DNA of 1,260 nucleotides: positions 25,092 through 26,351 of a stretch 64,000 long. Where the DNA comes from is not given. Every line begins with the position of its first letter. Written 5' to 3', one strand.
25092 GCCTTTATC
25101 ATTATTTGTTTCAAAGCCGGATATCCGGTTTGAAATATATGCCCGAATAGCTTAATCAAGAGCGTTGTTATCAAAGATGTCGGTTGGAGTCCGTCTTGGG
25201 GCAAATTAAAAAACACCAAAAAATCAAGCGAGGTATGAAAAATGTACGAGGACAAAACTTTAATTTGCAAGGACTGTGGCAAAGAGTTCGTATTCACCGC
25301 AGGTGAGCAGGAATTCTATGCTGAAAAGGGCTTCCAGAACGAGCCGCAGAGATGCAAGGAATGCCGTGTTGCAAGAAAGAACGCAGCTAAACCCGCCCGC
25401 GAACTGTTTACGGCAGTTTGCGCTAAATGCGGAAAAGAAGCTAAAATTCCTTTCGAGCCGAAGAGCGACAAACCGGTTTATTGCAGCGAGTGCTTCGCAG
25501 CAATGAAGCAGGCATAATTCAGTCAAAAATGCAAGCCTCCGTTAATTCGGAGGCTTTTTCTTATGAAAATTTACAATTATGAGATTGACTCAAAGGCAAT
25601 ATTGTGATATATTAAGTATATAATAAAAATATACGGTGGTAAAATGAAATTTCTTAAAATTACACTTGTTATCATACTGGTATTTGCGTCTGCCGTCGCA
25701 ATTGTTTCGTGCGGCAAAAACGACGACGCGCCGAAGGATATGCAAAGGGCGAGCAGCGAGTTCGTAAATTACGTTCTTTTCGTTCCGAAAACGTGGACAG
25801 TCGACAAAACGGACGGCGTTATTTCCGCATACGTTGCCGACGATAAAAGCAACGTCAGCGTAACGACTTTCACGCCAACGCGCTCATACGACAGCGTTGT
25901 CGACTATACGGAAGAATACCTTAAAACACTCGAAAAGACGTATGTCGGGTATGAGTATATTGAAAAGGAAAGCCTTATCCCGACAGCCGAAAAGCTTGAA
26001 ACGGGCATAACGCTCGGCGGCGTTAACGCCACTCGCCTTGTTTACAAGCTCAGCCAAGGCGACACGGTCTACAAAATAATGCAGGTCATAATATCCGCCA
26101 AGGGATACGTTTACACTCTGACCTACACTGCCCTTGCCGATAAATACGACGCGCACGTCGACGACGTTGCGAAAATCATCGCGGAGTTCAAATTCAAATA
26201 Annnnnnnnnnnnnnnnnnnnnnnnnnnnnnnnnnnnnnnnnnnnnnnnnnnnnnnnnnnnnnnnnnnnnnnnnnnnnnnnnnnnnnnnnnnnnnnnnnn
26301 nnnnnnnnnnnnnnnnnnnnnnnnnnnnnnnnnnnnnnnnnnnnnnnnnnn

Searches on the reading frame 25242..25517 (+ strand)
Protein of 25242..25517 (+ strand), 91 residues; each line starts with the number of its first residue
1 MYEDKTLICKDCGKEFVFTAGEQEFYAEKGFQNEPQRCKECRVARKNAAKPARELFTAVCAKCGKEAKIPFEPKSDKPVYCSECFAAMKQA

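Call 87: search_protein_families(library=pfam, proteins=[window:25242-25517:+], max_evalue=0.001)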
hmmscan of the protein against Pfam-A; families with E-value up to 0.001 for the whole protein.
window:25242-25517:+ (91 aa): 2 families
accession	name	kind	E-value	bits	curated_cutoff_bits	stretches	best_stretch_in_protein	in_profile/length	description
PF13451.12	zf_Tbcl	-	1.3e-26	92.8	24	1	3-48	1-46/48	Probable treble clef domain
PF23477.1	zf_Tbcl_2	-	1.2e-19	70.1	27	1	53-89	1-37/37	Probable treble clef zinc finger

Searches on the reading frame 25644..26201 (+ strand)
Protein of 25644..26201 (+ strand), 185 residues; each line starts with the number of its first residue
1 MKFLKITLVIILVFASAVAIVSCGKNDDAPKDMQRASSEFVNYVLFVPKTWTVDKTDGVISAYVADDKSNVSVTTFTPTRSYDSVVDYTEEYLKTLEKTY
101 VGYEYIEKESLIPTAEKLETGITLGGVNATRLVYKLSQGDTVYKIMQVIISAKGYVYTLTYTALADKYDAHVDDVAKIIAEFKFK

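Call 87: search_protein_families(library=pfam, proteins=[window:25644-26201:+], max_evalue=0.001)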
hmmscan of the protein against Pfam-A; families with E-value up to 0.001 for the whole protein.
window:25644-26201:+ (185 aa): 1 family
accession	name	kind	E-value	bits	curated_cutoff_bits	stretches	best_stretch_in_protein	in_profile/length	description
PF18933.6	PsbP_2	-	6.9e-07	29.9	27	1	47-184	58-184/184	PsbP-like protein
